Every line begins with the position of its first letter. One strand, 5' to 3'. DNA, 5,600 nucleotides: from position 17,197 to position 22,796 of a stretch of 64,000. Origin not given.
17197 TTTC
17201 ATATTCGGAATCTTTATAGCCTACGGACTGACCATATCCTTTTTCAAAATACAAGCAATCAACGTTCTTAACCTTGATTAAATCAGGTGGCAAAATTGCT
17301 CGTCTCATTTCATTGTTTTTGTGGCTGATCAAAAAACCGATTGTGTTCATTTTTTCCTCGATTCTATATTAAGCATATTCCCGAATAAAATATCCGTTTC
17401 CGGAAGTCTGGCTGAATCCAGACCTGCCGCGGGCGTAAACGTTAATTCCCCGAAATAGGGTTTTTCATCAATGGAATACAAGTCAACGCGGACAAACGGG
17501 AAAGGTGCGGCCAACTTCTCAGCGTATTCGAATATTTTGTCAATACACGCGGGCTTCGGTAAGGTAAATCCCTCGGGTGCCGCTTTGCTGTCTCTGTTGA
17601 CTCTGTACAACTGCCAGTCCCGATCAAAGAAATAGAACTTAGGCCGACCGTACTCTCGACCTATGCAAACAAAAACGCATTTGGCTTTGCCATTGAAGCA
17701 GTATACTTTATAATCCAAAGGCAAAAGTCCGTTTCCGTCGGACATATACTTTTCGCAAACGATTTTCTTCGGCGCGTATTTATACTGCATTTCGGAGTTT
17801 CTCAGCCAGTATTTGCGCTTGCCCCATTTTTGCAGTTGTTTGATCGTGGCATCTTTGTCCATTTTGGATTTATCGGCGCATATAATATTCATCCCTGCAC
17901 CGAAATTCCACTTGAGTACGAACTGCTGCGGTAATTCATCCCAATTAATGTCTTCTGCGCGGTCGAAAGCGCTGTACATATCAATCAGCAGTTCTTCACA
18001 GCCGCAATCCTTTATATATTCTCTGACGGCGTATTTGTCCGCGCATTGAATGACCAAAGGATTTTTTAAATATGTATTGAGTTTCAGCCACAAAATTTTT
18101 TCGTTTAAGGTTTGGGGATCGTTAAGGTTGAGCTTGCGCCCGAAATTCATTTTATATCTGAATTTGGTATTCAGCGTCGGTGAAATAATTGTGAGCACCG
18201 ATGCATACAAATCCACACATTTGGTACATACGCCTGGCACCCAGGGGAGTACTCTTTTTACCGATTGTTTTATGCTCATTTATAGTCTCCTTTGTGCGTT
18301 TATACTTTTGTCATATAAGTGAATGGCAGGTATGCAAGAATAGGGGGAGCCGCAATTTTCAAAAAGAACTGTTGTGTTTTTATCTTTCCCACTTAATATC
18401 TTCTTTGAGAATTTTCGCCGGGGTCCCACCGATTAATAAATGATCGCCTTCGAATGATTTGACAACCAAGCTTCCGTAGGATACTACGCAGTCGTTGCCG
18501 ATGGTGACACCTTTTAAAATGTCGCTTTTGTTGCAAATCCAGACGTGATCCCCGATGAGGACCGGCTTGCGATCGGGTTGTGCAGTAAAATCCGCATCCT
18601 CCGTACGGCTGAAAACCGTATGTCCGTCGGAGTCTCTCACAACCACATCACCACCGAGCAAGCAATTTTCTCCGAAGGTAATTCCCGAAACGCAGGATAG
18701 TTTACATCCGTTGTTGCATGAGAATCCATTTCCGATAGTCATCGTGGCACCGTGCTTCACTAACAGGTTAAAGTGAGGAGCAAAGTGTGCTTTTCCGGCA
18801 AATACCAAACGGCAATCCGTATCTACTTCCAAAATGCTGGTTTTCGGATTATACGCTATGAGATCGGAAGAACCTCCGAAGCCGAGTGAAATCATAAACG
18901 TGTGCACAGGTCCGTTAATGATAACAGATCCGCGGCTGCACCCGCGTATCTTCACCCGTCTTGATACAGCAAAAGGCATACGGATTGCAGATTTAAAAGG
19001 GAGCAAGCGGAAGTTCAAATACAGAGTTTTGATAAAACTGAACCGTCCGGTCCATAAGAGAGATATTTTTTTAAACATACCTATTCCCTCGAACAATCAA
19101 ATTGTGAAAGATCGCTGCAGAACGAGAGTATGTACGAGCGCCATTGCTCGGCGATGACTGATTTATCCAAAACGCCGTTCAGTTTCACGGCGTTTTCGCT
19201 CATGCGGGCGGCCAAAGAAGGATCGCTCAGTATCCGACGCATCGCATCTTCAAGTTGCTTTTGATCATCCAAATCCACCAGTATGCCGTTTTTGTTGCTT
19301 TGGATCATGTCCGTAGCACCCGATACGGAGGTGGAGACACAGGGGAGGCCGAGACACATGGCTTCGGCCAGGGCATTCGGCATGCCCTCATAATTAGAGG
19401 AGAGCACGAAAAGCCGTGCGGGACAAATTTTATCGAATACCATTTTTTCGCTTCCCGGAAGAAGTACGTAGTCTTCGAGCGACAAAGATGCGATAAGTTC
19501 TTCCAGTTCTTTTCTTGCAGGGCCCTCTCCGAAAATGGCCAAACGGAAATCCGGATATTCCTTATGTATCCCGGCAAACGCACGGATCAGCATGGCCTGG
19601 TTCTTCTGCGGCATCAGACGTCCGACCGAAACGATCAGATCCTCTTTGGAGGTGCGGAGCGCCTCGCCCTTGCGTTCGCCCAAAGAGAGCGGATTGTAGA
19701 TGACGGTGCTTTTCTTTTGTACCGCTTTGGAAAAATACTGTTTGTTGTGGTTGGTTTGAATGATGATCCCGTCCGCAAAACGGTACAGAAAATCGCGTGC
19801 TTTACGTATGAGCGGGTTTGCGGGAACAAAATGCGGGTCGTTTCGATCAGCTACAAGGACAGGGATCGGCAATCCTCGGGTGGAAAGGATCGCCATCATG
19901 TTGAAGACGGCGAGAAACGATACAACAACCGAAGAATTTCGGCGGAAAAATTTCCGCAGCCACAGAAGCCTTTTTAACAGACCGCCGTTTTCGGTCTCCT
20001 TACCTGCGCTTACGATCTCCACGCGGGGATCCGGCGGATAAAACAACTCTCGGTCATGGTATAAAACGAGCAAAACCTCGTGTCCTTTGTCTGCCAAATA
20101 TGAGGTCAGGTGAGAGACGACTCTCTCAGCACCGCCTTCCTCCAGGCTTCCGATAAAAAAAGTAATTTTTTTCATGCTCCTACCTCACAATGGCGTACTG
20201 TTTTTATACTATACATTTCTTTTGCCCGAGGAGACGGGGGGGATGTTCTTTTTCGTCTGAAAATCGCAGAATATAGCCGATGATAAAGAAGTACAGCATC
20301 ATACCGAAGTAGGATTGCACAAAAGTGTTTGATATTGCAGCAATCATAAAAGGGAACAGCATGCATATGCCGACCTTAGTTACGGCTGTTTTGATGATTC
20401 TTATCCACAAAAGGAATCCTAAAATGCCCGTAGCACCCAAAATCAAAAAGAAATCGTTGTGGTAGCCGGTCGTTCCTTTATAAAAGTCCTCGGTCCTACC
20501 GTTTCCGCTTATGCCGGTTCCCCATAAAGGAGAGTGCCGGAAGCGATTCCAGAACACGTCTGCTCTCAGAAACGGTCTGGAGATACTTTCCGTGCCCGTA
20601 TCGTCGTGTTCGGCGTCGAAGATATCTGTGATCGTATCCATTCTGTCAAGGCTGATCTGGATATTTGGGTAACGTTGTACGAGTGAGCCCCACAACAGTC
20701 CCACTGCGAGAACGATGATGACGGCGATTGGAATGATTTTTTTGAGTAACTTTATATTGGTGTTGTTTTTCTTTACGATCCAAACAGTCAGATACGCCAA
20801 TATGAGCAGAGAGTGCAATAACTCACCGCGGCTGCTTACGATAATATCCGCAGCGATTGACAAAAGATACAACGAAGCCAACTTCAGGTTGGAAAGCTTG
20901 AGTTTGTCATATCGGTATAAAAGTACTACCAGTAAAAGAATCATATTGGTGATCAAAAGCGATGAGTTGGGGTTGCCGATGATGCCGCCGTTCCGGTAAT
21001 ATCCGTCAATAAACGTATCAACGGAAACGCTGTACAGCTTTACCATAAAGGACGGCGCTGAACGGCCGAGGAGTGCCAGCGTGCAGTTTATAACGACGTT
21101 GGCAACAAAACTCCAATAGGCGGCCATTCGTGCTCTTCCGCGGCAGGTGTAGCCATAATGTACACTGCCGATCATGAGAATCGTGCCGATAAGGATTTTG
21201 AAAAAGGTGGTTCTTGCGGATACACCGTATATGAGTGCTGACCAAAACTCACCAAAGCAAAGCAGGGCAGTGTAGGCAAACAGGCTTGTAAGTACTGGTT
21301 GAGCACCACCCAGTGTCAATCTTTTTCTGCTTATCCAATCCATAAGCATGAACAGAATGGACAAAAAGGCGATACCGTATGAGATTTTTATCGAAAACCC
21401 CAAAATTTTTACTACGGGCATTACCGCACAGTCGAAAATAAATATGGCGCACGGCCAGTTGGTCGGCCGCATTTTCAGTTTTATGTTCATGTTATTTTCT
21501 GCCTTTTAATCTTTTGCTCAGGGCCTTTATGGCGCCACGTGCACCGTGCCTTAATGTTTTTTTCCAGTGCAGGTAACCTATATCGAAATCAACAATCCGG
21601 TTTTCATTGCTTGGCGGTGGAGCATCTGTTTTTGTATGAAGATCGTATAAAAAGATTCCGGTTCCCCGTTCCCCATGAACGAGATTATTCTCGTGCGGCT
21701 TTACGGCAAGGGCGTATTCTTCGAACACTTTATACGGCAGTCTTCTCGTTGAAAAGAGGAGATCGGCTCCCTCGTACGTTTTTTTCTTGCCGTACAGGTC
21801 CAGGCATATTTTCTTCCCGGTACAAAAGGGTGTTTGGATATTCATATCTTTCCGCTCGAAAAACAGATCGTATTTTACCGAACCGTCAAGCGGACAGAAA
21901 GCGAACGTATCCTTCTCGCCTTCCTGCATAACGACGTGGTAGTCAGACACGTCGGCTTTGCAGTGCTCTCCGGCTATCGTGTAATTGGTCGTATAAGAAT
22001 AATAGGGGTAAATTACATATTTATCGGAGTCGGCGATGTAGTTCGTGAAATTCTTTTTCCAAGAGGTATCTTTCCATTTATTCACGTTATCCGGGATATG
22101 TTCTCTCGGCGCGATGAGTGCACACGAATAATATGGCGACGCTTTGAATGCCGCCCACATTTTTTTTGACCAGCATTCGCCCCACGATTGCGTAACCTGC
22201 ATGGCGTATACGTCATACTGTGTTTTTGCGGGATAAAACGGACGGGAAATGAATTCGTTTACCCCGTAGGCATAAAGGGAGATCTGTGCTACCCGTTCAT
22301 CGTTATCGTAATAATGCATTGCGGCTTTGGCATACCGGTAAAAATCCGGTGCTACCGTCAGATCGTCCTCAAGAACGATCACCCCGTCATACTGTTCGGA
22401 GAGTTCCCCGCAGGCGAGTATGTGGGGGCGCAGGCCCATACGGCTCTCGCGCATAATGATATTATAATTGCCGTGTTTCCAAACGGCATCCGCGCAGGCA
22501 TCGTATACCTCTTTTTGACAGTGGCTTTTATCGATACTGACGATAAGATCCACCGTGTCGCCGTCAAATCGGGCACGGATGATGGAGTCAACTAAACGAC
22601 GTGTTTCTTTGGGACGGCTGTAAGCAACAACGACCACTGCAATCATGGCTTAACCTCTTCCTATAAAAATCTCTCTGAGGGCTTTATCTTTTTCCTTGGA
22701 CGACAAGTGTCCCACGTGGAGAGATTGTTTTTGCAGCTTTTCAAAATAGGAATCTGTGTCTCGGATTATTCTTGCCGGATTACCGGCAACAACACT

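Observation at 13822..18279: Two TupA-like ATP-grasp amidoligases bracketing an opine-synthase-like dehydrogenase inside a glycan locus: predicted amino-acid- or opine-amidated uronic-acid polysaccharide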

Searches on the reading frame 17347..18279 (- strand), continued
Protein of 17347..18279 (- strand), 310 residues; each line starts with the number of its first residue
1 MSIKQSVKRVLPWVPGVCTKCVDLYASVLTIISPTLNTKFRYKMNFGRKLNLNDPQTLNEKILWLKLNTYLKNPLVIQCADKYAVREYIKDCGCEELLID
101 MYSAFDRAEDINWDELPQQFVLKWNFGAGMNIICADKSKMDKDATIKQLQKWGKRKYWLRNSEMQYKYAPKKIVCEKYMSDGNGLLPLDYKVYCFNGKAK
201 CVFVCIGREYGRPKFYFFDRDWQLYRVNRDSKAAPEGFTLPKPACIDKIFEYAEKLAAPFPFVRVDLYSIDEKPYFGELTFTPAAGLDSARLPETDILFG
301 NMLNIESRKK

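Call 60: search_solved_structures(query=L060:7906-8994:+, max_evalue=0.01)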
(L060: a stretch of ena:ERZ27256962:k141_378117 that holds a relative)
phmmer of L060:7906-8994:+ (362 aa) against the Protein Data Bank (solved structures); distinct sequences matched with E-value up to 0.01: 4.
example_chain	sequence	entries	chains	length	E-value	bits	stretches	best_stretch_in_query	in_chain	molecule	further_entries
1bg6_A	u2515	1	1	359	2.5e-28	102.3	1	4-345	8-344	N-(1-D-CARBOXYLETHYL)-L-NORVALINE DEHYDROGENASE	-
3iqd_B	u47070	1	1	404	1.3e-07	34.2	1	52-178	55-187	Octopine dehydrogenase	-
3c7a_A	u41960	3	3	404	1.3e-07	34.2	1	52-178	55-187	Octopine dehydrogenase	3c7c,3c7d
4aec_A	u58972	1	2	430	0.0095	18.2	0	241-318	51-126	CYSTEINE SYNTHASE, MITOCHONDRIAL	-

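Call 62: find_related_loci(query=A1, collection=metagenome_contigs, flank=6000)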
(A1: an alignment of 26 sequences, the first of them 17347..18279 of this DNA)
Query A1 (310 aa) in metagenome_contigs; peptide patterns used: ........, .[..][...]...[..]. (x = any residue, [..] = any of these).
600 stretches matched a pattern (row limit reached: there are more); 485 encode a relative of the query (tblastn E <= 1e-3); the best 80 are kept; 80 distinct loci.
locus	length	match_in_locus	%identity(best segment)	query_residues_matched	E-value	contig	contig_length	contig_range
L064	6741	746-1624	59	25-306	2e-118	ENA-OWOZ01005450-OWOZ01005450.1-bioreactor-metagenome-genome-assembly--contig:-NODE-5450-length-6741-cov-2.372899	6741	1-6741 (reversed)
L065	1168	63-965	56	1-306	5e-125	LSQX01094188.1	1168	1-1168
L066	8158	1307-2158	58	24-307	9e-113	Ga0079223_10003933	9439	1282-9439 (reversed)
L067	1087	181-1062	55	13-305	1e-121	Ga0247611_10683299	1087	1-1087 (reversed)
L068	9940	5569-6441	54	17-305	1e-107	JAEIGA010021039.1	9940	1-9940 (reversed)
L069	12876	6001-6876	56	20-307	6e-107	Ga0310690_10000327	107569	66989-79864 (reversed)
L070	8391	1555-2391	55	25-303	4e-107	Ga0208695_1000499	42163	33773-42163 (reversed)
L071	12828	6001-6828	58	28-303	1e-106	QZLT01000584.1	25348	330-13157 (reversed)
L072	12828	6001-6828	58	28-303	3e-106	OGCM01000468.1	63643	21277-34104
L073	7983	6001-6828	58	28-303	3e-106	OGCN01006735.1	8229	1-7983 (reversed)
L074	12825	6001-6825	59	25-298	9e-105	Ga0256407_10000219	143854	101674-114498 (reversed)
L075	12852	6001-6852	53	20-303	3e-104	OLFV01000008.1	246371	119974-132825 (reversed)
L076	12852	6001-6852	53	20-303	4e-104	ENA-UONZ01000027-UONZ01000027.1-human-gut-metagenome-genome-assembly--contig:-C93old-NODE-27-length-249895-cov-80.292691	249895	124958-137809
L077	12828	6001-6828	55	28-303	6e-103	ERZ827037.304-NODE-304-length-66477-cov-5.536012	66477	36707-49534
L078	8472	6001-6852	52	20-303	4e-103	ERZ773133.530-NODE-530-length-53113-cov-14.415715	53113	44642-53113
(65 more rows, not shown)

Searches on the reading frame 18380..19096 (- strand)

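Call 4: search_protein_families(library=pfam, proteins=[window:18380-19096:-], max_evalue=0.01)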
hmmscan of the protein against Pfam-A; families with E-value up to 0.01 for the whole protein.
window:18380-19096:- (238 aa): 3 families
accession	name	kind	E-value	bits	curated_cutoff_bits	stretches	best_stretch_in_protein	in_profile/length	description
PF00132.30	Hexapep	-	1.5e-08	34.4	27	1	179-211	2-34/36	Bacterial transferase hexapeptide (six repeats)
PF14602.12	Hexapep_2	-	0.00047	20.3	27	0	178-208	1-29/34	Hexapeptide repeat of succinyl-transferase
PF25084.1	LbH_EIF2B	-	0.0047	17.4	54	0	186-213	74-101/105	EIF2B subunit epsilon LbH domain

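Call 5: search_protein_families(library=ncbifam, proteins=[window:18380-19096:-], max_evalue=0.01)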
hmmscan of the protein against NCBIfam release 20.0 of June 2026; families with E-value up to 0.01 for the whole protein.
window:18380-19096:- (238 aa): 25 families
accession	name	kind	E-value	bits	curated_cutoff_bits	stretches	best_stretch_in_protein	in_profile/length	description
NF007240.0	PRK09677.1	equivalog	1.9e-16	60.1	243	1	117-232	64-183/192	putative lipopolysaccharide biosynthesis O-acetyl transferase WbbJ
NF007499.0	PRK10092.1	equivalog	8.1e-16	58.3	314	1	103-231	60-181/183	maltose O-acetyltransferase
NF007076.0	PRK09527.1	equivalog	3.3e-10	39.7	347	1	113-232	70-184/203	galactoside O-acetyltransferase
NF007797.0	PRK10502.1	subfamily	1.1e-09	38.2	192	1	115-233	69-179/183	WcaF family extracellular polysaccharide biosynthesis acetyltransferase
TIGR03308.1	phn_thr-fam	hypoth_equivalog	1.8e-09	37.7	201.65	1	164-232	94-161/204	phosphonate metabolim protein, transferase hexapeptide repeat family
NF033468.1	stregram_VatI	exception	2.2e-09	37.4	415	1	179-232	113-165/208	streptogramin A O-acetyltransferase Vat(I)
TIGR03532.1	DapD_Ac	equivalog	3.8e-09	36.5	231.75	1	173-232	155-213/231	2,3,4,5-tetrahydropyridine-2,6-dicarboxylate N-acetyltransferase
NF000311.1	Vat_ABCDEFH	equivalog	1.7e-08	34.3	300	1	174-233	106-164/201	Vat family streptogramin A O-acetyltransferase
NF058585.1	HptprglPActTf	PfamEq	3.2e-08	33.3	300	1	179-233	107-160/172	heptaprenylglyceryl phosphate O-acetyltransferase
TIGR03570.1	NeuD_NnaD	subfamily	6.2e-08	32.5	160.8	1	179-228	154-202/202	NeuD/PglB/VioB family sugar acetyltransferase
NF041874.1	EPS_EpsC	equivalog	1.2e-07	31.6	150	1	121-232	64-166/168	serine O-acetyltransferase EpsC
NF000490.1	chloram_CatB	equivalog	6.9e-07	28.8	350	1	178-232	110-163/210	type B chloramphenicol O-acetyltransferase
TIGR04008.1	WcaF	equivalog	1.4e-06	28.3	326.3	1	174-234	120-179/180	colanic acid biosynthesis acetyltransferase WcaF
NF000111.1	stregram_VatD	exception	2.9e-06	27.2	400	1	177-232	112-166/209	streptogramin A O-acetyltransferase Vat(D)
NF000504.1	stregram_VatH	exception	3.5e-06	27.1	475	1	136-232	77-170/216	streptogramin A O-acetyltransferase Vat(H)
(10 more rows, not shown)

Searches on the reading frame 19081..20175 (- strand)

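Call 4: search_protein_families(library=pfam, proteins=[window:19081-20175:-], max_evalue=0.01)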
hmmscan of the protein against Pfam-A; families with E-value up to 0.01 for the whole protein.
window:19081-20175:- (364 aa): 6 families
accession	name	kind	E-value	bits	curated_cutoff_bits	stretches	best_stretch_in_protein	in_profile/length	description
PF00534.26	Glycos_transf_1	-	7.3e-37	127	26.4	1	174-330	11-170/172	Glycosyl transferases group 1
PF13692.12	Glyco_trans_1_4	-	2.5e-32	112.5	27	1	180-318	3-142/142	Glycosyl transferases group 1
PF13439.12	Glyco_transf_4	-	1.2e-11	45.4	28.5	1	14-163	2-166/170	Glycosyltransferase Family 4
PF13579.12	Glyco_trans_4_4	-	1e-08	36.1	29.7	1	14-148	1-142/158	Glycosyl transferase 4-like domain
PF20706.3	GT4-conflict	-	4.1e-06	26.5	26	1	175-322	194-361/385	Family 4 Glycosyltransferase in conflict systems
PF13524.12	Glyco_trans_1_2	-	0.0052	17.2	25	1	205-330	10-126/144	Glycosyl transferase-like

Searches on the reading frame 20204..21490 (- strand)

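Call 4: search_protein_families(library=pfam, proteins=[window:20204-21490:-], max_evalue=0.01)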
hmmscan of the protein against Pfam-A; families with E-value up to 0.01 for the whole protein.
window:20204-21490:- (428 aa): 1 family
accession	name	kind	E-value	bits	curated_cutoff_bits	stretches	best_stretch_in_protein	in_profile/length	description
PF04932.20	Wzy_C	-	2.6e-14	53.7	31.7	1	209-363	4-149/149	O-Antigen ligase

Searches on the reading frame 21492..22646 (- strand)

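Call 4: search_protein_families(library=pfam, proteins=[window:21492-22646:-], max_evalue=0.01)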
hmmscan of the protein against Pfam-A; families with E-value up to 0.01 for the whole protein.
window:21492-22646:- (384 aa): 2 families
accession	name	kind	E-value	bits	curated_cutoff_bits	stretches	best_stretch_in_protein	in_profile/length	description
PF03071.21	GNT-I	-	9.7e-10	38.2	25.4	1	2-125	95-231/434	GNT-I family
PF00535.33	Glycos_transf_2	-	0.0004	20.8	23.3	1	4-137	2-128/168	Glycosyl transferase family 2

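Call 46: search_protein_families(library=ncbifam, proteins=[window:21492-22646:-], max_evalue=0.00001)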
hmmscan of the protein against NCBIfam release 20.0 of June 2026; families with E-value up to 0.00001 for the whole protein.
window:21492-22646:- (384 aa): 0 families
